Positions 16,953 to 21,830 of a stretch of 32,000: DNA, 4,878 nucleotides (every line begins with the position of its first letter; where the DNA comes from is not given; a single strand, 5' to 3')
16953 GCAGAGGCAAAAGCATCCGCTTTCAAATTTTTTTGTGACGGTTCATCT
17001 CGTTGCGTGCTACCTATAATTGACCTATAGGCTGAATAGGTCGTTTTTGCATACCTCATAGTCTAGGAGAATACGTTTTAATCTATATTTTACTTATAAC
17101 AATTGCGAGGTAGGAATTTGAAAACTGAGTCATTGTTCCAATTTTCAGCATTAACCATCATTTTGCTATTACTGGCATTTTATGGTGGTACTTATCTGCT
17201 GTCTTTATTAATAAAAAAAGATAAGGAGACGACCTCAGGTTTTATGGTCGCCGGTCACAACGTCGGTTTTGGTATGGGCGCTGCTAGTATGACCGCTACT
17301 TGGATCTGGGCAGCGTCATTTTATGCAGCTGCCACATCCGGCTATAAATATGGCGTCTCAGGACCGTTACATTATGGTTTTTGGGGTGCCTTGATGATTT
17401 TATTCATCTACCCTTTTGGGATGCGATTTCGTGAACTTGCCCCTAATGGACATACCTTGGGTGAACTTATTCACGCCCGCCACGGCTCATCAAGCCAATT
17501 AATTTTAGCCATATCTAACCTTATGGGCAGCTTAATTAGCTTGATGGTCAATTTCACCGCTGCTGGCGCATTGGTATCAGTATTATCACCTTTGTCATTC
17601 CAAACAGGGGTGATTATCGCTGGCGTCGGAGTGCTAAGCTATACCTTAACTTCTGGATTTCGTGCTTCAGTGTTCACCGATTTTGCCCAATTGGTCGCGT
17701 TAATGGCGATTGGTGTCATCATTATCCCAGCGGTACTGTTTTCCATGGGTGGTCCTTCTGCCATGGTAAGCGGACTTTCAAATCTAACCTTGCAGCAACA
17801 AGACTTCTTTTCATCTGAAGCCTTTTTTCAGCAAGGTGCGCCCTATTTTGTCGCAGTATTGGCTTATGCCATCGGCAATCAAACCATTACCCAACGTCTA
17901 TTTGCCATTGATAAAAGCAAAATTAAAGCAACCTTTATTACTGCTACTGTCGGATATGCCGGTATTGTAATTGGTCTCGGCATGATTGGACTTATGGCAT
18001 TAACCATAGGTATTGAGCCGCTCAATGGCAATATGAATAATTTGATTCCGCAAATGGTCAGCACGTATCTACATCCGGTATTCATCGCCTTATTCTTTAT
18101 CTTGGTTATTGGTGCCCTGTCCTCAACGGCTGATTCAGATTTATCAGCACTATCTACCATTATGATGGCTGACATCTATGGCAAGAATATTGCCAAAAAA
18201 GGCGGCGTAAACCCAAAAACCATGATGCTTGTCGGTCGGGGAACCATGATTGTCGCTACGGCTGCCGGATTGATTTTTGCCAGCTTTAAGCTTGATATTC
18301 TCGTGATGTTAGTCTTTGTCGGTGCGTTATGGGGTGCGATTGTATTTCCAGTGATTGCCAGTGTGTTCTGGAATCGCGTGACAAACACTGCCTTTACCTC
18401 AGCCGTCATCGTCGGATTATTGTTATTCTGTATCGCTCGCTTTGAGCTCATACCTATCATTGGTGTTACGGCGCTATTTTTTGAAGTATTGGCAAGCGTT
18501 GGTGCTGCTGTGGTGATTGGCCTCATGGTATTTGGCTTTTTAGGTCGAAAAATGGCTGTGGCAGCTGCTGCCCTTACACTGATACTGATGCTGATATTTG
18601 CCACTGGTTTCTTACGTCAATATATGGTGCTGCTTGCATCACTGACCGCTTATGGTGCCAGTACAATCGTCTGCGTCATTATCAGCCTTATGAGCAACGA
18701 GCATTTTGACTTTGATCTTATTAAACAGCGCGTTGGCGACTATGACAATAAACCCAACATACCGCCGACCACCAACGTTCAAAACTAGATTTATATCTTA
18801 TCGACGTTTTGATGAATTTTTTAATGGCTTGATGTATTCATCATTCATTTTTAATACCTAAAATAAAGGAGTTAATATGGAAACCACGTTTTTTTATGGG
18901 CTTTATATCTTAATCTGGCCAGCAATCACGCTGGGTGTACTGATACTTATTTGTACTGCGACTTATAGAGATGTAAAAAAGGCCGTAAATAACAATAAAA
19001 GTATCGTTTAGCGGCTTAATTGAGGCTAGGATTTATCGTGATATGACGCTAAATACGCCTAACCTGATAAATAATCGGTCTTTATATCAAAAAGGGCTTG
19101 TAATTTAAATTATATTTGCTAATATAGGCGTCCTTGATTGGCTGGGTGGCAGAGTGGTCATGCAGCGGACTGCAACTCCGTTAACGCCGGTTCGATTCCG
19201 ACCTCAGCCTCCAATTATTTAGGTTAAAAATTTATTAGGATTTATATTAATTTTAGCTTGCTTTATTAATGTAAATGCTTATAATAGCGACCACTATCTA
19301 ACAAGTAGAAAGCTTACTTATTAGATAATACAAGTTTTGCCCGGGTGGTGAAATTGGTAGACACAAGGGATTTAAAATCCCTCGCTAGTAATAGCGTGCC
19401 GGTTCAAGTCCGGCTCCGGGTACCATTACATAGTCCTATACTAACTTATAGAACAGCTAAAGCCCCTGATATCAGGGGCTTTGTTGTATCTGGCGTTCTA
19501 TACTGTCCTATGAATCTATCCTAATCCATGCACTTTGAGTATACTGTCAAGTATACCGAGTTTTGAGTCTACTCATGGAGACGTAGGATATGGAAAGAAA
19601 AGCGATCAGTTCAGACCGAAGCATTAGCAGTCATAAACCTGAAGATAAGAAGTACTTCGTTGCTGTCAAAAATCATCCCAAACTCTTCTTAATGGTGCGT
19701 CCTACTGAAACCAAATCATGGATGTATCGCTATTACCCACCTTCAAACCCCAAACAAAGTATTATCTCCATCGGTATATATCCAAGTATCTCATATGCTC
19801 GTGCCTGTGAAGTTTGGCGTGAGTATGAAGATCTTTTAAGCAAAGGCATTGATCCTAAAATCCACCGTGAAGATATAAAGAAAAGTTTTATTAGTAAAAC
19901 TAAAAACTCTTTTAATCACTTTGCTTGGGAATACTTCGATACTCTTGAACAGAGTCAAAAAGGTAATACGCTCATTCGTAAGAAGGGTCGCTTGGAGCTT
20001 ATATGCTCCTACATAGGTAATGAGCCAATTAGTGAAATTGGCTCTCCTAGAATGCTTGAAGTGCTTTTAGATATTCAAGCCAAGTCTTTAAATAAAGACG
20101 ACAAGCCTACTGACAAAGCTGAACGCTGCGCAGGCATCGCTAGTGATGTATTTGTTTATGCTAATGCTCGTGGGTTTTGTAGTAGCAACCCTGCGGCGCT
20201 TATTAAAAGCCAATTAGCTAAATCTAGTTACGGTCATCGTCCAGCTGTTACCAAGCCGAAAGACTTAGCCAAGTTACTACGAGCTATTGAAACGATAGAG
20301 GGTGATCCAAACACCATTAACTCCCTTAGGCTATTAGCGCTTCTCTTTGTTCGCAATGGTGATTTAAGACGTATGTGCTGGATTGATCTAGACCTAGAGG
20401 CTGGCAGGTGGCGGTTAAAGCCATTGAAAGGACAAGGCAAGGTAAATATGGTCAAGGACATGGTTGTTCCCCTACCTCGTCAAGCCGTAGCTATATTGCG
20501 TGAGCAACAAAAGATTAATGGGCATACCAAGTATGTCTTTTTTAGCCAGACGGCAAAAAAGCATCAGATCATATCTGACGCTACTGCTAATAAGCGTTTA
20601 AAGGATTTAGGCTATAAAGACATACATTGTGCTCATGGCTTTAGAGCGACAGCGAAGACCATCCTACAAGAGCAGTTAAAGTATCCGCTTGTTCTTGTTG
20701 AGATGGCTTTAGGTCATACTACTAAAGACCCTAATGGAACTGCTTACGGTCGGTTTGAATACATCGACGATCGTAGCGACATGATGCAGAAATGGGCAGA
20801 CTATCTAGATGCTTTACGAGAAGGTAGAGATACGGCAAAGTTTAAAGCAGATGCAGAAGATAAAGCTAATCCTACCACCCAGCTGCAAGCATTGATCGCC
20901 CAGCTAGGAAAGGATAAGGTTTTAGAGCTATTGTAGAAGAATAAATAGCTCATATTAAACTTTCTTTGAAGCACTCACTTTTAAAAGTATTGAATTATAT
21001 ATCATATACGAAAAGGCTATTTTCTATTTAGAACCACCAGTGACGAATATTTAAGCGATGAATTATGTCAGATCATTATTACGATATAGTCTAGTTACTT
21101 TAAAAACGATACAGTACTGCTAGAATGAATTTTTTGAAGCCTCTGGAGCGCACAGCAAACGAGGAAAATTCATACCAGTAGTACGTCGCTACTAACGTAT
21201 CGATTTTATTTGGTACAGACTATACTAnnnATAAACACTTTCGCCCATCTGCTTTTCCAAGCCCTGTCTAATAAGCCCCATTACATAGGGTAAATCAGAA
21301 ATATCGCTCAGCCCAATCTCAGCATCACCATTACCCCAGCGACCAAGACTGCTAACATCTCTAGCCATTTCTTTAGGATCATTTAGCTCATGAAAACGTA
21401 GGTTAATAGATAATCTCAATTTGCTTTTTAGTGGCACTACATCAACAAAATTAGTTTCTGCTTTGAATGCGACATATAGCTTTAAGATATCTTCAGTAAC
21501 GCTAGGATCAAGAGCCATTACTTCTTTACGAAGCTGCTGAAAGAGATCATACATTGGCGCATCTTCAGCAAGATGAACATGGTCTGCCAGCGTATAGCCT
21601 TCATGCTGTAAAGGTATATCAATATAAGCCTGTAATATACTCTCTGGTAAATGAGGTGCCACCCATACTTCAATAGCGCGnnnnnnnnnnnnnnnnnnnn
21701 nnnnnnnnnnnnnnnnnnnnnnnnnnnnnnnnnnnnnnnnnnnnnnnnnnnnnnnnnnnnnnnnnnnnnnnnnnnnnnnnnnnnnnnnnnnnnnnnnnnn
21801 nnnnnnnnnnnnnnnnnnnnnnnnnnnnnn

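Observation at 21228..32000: BREX type 1 operon in which the terminal brxL position is occupied by a DUF262/DUF1524 protein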

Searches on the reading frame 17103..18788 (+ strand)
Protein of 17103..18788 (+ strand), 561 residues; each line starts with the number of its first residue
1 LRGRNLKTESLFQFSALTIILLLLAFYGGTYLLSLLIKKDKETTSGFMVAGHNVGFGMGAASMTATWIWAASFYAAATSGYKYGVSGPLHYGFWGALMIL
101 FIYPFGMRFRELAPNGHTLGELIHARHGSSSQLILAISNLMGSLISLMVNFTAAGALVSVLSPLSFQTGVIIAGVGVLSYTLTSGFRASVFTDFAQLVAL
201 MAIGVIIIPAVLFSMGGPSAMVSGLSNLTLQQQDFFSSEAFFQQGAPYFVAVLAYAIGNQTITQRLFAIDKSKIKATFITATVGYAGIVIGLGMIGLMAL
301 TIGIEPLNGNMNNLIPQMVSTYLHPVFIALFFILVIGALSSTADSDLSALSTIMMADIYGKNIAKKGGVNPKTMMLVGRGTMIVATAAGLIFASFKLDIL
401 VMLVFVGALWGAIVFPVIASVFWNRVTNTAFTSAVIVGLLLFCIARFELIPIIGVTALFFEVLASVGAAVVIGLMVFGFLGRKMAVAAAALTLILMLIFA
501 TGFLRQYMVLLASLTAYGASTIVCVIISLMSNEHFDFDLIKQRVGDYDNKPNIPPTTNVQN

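Call 3: search_protein_families(library=pfam, proteins=[window:17103-18788:+])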
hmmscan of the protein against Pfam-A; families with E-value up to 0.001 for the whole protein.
window:17103-18788:+ (561 aa): 1 family
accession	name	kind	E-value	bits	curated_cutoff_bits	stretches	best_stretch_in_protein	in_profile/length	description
PF00474.23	SSF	-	2.4e-28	99.6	22.8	1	47-438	1-406/406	Sodium:solute symporter family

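Call 4: search_protein_families(library=padloc, proteins=[window:17103-18788:+])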
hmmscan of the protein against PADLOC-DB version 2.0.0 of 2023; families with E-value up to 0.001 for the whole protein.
window:17103-18788:+ (561 aa): 0 families

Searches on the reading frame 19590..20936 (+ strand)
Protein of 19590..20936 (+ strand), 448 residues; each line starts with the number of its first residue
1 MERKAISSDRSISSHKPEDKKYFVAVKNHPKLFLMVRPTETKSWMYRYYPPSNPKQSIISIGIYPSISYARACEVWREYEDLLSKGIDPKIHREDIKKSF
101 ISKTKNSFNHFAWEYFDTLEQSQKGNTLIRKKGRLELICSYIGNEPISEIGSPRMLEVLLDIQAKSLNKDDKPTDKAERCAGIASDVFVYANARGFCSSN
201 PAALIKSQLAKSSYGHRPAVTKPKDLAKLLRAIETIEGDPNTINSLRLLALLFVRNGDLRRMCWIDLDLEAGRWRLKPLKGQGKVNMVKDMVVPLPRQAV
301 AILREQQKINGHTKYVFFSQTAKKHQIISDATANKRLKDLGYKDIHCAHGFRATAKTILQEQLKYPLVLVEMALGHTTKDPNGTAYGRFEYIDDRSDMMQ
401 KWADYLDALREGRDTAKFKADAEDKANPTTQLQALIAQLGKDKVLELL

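Call 3: search_protein_families(library=pfam, proteins=[window:19590-20936:+])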
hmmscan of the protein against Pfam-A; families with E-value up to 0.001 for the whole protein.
window:19590-20936:+ (448 aa): 3 families
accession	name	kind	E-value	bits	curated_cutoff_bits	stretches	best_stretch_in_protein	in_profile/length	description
PF13356.12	Arm-DNA-bind_3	-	2.1e-13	50.6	27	1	9-94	3-81/83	Arm DNA-binding domain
PF00589.27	Phage_integrase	-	2.5e-13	50.6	27.1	1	222-378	4-158/172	Phage integrase family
PF22022.2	Phage_int_M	-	6.7e-10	39.5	27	1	108-206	1-94/96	Phage integrase central domain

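Call 4: search_protein_families(library=padloc, proteins=[window:19590-20936:+])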
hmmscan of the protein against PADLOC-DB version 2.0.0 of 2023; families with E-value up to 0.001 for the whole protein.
window:19590-20936:+ (448 aa): 0 families

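Call 7: search_protein_families(library=ncbifam, proteins=[window:19590-20936:+])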
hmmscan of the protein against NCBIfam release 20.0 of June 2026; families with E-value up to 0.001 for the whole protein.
window:19590-20936:+ (448 aa): 1 family
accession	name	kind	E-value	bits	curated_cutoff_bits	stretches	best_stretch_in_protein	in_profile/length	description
NF007246.0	PRK09692.1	domain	1.4e-43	149.1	434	1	8-412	9-399/413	integrase domain-containing protein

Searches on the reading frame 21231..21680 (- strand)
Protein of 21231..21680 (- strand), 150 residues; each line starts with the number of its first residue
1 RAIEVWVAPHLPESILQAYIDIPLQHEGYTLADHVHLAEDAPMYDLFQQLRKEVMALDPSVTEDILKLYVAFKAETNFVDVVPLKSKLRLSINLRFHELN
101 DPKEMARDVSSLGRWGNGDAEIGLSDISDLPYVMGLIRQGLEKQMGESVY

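Call 73: search_protein_families(library=pfam, proteins=[window:21231-21680:-], max_evalue=10)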
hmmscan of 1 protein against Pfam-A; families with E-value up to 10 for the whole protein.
window:21231-21680:- (150 aa): 1 family
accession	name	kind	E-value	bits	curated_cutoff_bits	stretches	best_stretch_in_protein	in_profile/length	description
PF18899.5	DUF5655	-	1.2e-13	51.5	24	1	40-141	9-106/109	Domain of unknown function (DUF5655)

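Call 80: search_protein_representatives(protein=window:21231-21620:-)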
Query: 130 residues. Proteins with E-value up to 0.001 (for the whole library): 1453; up to 1e-10: 627; up to 1e-30: 44. The best 150 are listed.
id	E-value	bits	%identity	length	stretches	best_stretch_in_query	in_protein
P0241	3.3e-47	175.9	66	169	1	8-127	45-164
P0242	6.1e-47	175.0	65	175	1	7-127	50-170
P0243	4.1e-46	172.4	63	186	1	8-127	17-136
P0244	6.9e-42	158.7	62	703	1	3-127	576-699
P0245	1.1e-40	154.8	69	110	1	25-127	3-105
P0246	1.4e-40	154.5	65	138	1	22-127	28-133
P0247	3.1e-40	153.4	58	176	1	13-127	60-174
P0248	5.8e-40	152.5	58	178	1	8-127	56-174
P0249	8.3e-40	152.0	58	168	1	8-129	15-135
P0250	1.3e-39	151.4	59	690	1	7-126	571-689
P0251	1.6e-39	151.0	63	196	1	23-129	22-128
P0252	3.7e-39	149.9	40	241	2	23-125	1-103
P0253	4.3e-39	149.7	57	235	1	8-127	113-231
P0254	9.8e-39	148.5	58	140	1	8-126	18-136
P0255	1.1e-38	148.4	58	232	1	7-127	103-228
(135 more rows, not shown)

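Call 86: predict_structure(alignment_id=A2)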
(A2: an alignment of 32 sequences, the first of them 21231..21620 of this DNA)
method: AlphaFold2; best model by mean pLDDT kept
length: 130 residues; sequences in the alignment: 32
mean_pLDDT: 91.3   pTM: 0.84
mean pLDDT of the five models: 91.3, 90.7, 90.6, 90.7, 90.1
residues with pLDDT >= 90: 109; 70-90: 9; 50-70: 9; < 50: 3
segments of 3 or more residues with pLDDT < 50: none
pLDDT, mean of each block of 10 residues (from residue 1): 66 94 97 98 96 96 97 96 97 80 98 98 75
secondary structure, 60 per line:
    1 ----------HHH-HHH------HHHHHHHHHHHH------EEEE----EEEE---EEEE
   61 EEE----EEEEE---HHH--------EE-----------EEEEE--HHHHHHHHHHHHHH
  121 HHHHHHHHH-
elements in order: H24-35 E42-45 E50-53 E57-63 E68-72 E100-104 H107-129

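Call 88: fold_search(model_id=the predicted structure, library=pdb)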
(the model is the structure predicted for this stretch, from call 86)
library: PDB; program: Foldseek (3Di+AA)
matches with E <= 10: 275; with E <= 0.001: 0
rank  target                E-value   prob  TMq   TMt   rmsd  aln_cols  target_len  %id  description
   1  2fki_MODEL_1_A        3.1e-02  0.98  0.47  0.51   4.6       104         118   13  NMR Structure of Protein yjbR from Escherichia coli; Northeast Structural Genomics Consortium Target ER226 (released 2006-02-28)
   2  2oc6_A                2.2e-01  0.94  0.56  0.58   5.6       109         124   10  Crystal structure of a protein from the duf1801 family (ydhg, bsu05750) from bacillus subtilis at 1.75 A resolution (released 2007-01-16)
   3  2od0_A                2.9e-01  0.69  0.44  0.52   5.6       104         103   14  The crystal structure of gene product VP1028 from Vibrio parahaemolyticus (released 2007-01-23)
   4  4wac                  5.2e-01  0.30  0.23  0.07   4.8        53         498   11  Crystal Structure of TarM (released 2015-02-25)
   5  4x7r_A                6.2e-01  0.30  0.24  0.08   4.6        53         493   11  Crystal structure of S. aureus TarM G117R mutant in complex with Fondaparinux, alpha-GlcNAc-glycerol and UDP (released 2015-02-25)
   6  3bwo_B                6.2e-01  0.23  0.37  0.17   9.9       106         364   11  L-tryptophan aminotransferase (released 2009-03-03)
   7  3oan                  6.2e-01  0.08  0.16  0.17  10.0        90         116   10  Crystal structure of the Ran Binding Domain From The Nuclear Complex Component Nup2 From Ashbya Gossypii (released 2010-08-18)
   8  2gje_D                6.6e-01  0.09  0.20  0.18   9.4       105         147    8  Structure of a guideRNA-binding protein complex bound to a gRNA (released 2006-09-05)
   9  3bwo_F                8.4e-01  0.20  0.37  0.17   9.9       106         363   11  L-tryptophan aminotransferase (released 2009-03-03)
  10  3bwn_F                9.5e-01  0.20  0.37  0.17   9.4       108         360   15  L-tryptophan aminotransferase (released 2008-04-29)
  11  7qd7                  1.0e+00  0.20  0.24  0.08  11.8        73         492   11  TarM(Se)_G117R (released 2023-05-10)
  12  7qh9_DDD              1.0e+00  0.18  0.24  0.08  11.7        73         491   11  TarM(Se)_G117R-4RboP (released 2023-05-10)
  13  4x7p_A                1.1e+00  0.20  0.24  0.07   4.7        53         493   11  Crystal structure of apo S. aureus TarM (released 2015-02-18)
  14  3bwo_E                1.1e+00  0.16  0.37  0.17   9.8       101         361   12  L-tryptophan aminotransferase (released 2009-03-03)
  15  3bwn_D                1.2e+00  0.16  0.37  0.17   9.8       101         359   12  L-tryptophan aminotransferase (released 2008-04-29)
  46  3h9x_A                2.6e+00  0.38  0.52  0.57   3.8       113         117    8  Crystal Structure of the PSPTO_3016 protein from Pseudomonas syringae, Northeast Structural Genomics Consortium Target (released 2009-05-19)
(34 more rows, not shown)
